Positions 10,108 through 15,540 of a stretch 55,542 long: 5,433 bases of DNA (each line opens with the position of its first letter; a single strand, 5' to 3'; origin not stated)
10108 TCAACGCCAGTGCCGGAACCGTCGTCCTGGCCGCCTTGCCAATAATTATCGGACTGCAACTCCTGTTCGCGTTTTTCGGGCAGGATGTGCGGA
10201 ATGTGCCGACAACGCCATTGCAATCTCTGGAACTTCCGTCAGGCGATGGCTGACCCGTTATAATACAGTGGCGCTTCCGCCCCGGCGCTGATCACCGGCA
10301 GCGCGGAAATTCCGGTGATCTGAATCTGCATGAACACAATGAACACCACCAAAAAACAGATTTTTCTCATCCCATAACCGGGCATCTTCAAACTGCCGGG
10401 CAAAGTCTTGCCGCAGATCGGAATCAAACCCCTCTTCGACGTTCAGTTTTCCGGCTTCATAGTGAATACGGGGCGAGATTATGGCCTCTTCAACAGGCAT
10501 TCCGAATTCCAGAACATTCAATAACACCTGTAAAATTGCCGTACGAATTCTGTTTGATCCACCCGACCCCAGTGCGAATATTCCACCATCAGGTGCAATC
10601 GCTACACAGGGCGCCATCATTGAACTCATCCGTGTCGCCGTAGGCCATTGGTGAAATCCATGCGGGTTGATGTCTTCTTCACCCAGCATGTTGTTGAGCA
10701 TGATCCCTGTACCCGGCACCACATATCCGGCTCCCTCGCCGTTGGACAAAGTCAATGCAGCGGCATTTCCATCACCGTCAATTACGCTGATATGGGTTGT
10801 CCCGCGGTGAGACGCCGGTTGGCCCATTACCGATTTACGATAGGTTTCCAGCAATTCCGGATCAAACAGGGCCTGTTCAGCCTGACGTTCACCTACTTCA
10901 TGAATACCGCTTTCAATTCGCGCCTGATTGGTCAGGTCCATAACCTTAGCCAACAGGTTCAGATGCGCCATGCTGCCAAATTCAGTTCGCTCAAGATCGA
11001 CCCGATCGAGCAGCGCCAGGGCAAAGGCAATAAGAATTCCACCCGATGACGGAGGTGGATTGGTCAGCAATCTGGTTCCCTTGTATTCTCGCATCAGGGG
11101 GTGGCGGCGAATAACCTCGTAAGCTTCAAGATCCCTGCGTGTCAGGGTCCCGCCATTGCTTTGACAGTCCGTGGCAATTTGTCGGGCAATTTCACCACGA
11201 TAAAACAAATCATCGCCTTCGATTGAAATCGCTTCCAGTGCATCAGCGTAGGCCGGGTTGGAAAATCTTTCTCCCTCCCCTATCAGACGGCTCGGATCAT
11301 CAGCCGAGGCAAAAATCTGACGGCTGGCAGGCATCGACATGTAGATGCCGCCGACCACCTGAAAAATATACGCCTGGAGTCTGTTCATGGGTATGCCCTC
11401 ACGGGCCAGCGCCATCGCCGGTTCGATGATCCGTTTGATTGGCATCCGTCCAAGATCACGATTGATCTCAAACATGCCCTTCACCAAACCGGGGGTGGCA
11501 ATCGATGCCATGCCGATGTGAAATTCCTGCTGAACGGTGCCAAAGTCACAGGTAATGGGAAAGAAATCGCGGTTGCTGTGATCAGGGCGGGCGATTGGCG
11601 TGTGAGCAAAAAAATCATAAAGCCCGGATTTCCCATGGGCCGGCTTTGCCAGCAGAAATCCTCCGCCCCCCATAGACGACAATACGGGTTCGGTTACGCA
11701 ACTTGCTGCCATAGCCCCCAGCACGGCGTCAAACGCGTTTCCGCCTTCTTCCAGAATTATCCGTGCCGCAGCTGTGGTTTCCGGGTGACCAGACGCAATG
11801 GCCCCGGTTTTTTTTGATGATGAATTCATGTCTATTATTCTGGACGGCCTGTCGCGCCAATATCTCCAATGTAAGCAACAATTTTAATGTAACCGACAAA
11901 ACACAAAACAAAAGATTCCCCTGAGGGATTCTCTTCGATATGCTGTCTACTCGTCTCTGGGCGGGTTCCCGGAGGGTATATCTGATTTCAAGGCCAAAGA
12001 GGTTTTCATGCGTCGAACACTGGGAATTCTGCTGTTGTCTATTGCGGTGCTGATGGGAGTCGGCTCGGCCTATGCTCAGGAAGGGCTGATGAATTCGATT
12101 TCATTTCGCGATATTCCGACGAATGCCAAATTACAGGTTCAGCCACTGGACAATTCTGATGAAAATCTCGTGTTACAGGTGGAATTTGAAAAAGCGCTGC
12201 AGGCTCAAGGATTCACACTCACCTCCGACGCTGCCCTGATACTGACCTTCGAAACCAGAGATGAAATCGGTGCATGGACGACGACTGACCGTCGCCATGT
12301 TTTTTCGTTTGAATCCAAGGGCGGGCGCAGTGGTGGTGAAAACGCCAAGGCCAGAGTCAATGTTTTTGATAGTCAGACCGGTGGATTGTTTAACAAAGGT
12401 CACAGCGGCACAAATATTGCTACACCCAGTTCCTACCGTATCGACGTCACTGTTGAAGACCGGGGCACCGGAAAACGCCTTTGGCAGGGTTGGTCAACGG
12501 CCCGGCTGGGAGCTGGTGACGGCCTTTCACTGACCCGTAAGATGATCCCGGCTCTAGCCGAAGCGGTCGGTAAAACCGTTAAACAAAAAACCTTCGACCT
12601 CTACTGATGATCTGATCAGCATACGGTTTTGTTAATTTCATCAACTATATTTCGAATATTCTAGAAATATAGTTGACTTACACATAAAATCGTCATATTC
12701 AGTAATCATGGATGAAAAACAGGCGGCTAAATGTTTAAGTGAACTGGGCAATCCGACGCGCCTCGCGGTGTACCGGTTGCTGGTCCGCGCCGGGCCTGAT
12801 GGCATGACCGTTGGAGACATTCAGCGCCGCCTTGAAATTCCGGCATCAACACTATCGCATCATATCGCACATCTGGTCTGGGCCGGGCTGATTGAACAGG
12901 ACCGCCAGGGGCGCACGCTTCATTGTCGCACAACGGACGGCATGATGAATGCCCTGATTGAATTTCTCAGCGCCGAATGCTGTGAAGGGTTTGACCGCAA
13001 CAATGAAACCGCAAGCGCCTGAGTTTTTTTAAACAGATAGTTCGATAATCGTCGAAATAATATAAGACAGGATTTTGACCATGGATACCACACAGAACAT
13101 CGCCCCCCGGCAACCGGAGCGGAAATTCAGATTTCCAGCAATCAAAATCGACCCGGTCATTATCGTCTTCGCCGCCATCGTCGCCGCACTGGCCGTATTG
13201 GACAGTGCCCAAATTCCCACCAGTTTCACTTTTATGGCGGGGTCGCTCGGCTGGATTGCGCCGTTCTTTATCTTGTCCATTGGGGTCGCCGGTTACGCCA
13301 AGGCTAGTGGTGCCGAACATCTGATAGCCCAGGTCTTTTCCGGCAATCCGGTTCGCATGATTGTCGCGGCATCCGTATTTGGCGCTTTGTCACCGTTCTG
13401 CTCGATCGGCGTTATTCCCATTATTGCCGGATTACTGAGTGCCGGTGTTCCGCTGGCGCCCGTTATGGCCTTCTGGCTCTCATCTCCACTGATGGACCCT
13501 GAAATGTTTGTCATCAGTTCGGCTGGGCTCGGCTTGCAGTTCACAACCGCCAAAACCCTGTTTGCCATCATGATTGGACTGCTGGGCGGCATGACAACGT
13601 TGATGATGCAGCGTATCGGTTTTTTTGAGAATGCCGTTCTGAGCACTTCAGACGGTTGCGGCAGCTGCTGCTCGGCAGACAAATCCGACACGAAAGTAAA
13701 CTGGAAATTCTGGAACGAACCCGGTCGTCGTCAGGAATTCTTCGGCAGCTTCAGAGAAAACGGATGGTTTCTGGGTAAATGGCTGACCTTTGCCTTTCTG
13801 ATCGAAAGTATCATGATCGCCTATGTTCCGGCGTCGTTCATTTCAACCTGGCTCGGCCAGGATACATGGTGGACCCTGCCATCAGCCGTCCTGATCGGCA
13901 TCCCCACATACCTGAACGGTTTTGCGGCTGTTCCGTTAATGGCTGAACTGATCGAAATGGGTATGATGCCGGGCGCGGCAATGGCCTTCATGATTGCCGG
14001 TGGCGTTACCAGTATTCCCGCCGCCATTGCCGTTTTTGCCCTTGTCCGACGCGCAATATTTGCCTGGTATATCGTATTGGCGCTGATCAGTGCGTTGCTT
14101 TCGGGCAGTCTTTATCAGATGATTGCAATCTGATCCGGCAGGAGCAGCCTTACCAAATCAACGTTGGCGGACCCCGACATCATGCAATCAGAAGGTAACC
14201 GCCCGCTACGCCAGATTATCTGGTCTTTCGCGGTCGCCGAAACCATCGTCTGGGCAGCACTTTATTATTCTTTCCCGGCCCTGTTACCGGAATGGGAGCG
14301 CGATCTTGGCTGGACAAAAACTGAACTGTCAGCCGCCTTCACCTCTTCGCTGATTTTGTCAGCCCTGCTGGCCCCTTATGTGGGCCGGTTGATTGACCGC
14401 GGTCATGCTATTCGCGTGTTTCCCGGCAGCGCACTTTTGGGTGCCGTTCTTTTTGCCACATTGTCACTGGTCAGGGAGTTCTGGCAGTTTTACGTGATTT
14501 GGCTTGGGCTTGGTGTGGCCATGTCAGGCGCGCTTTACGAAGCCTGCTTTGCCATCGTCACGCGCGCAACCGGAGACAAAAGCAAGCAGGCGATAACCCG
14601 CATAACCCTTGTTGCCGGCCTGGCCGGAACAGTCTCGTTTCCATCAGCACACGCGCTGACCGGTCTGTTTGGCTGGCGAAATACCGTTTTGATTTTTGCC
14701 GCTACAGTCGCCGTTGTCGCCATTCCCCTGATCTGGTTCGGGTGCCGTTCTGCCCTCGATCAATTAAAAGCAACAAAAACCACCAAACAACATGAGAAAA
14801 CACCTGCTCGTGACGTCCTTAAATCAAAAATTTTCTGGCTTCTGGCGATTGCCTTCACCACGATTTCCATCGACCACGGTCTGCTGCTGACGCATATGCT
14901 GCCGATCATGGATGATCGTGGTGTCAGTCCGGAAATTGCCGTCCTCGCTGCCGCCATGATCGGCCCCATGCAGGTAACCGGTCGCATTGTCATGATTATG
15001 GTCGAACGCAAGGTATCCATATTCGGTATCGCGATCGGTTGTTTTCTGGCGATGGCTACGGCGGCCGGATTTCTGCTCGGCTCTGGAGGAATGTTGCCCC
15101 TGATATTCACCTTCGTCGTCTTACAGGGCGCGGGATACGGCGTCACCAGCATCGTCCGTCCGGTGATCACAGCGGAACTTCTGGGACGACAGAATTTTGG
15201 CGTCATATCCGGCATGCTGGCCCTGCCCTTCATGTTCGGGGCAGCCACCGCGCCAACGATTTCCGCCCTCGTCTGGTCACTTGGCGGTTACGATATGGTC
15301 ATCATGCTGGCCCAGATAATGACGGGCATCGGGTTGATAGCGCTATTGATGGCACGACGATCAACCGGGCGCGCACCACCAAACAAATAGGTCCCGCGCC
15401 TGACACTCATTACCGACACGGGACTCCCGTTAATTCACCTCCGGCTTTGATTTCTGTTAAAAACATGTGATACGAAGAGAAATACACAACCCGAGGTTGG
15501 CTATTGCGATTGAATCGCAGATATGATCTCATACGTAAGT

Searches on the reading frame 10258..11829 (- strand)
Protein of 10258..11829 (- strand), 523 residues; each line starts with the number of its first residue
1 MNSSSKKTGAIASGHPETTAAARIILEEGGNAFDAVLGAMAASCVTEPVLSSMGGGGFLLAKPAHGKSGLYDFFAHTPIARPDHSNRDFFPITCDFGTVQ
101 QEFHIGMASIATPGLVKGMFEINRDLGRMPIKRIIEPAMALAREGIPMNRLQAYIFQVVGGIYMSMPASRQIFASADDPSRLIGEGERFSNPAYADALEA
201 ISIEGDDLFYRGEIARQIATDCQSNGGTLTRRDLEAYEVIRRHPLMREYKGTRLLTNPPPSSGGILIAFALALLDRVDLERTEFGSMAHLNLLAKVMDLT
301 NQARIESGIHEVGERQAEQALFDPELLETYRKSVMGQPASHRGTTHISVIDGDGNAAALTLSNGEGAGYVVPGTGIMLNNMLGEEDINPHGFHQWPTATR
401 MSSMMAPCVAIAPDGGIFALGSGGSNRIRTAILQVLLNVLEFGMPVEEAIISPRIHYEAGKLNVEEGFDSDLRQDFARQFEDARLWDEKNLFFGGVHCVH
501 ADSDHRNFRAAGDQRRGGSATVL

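Call 28: search_protein_families(library=pfam, proteins=[window:10258-11829:-], max_evalue=0.00001)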
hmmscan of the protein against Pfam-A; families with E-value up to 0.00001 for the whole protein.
window:10258-11829:- (523 aa): 1 family
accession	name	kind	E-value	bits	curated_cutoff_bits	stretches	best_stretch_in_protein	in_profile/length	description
PF01019.26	G_glu_transpept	-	3.9e-98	329.9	27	1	25-518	3-512/512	Gamma-glutamyltranspeptidase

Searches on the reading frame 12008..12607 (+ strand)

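Call 28: search_protein_families(library=pfam, proteins=[window:12008-12607:+], max_evalue=0.00001)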
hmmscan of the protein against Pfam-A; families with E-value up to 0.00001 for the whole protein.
window:12008-12607:+ (199 aa): 0 families

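Call 64: search_protein_families(library=pfam, proteins=[window:12008-12607:+], max_evalue=0.01)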
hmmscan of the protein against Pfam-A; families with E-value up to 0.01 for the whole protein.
window:12008-12607:+ (199 aa): 1 family
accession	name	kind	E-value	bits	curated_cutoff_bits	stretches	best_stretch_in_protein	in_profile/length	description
PF13590.11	DUF4136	-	0.0047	17.8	32.8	1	59-179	41-139/152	Domain of unknown function (DUF4136)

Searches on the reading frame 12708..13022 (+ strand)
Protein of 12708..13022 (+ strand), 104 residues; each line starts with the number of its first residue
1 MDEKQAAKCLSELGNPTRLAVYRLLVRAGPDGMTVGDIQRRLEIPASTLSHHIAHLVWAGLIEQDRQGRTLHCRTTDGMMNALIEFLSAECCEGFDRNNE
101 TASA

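Call 76: search_protein_families(library=ncbifam, proteins=[window:12708-13022:+], max_evalue=0.00001)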
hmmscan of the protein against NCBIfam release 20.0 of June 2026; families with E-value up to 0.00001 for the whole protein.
window:12708-13022:+ (104 aa): 4 families
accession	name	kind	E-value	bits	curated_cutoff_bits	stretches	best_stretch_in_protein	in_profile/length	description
NF033788.1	HTH_metalloreg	subfamily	2.6e-17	62.4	55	1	7-83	2-76/77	metalloregulator ArsR/SmtB family transcription factor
NF041413.1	ArsR_Rv2640c_fam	equivalog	1.9e-13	50.9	155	1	7-92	33-118/118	Rv2640c family ArsR-like transcriptional regulator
NF033789.1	repress_SdpR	subfamily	6e-08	32.5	100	1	13-80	5-69/79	autorepressor SdpR family transcription factor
NF040642.1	sulf_sens_BigR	equivalog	8.3e-07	29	155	1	5-92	9-93/95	sulfite-sensing transcriptional repressor BigR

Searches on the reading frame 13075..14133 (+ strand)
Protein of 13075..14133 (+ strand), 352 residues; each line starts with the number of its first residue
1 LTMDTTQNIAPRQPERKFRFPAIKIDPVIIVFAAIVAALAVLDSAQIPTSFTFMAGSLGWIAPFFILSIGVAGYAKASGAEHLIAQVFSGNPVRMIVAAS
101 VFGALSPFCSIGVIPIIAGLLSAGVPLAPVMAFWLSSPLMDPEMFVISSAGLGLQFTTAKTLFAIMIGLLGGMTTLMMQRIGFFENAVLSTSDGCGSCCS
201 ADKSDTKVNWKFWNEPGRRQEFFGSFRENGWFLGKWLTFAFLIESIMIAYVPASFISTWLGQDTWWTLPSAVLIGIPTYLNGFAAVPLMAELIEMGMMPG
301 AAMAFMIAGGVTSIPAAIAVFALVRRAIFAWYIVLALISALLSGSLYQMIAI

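Call 28: search_protein_families(library=pfam, proteins=[window:13075-14133:+], max_evalue=0.00001)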
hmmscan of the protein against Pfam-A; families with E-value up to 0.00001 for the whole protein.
window:13075-14133:+ (352 aa): 1 family
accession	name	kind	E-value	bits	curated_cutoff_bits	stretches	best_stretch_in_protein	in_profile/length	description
PF03773.19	ArsP_1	-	4.6e-37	128.2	32.3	1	56-348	11-293/294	Predicted permease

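Call 76: search_protein_families(library=ncbifam, proteins=[window:13075-14133:+], max_evalue=0.00001)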
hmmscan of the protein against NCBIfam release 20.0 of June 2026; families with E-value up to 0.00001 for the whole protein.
window:13075-14133:+ (352 aa): 2 families
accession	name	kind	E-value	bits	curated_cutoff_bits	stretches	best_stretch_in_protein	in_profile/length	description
NF033936.1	CuZnOut_SO0444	equivalog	2.7e-26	92.5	300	1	61-350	8-312/351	SO_0444 family Cu/Zn efflux transporter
NF040736.1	efflux_SaoE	equivalog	2.3e-23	83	325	1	47-348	8-295/352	efflux transporter SaoE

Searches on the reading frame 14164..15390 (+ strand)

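Call 3: search_protein_families(library=pfam, proteins=[window:14164-15390:+])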
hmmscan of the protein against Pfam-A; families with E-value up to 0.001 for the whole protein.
window:14164-15390:+ (408 aa): 1 family
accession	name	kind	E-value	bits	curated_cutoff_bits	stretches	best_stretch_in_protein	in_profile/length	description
PF07690.21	MFS_1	-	7.1e-32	111.1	33.4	2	28-308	7-290/347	Major Facilitator Superfamily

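Call 4: search_protein_families(library=ncbifam, proteins=[window:14164-15390:+])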
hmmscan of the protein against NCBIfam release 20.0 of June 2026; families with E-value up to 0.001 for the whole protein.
window:14164-15390:+ (408 aa): 4 families
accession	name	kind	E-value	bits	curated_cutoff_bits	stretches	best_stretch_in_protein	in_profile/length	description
NF033733.1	MFS_ArsK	equivalog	2e-48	165.2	400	1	17-397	3-384/388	arsenite efflux MFS transporter ArsK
NF049980.1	SfMCT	equivalog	5.9e-21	74.6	320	1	32-386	16-378/378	L-lactate MFS transporter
TIGR00890.1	2A0111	subfamily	1.3e-13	50.7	374.85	1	27-387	12-371/377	oxalate/formate antiport family MFS transporter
NF038246.1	bile_salt_MFS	equivalog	6.6e-09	35.1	400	1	45-398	33-404/408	conjugated bile salt MFS transporter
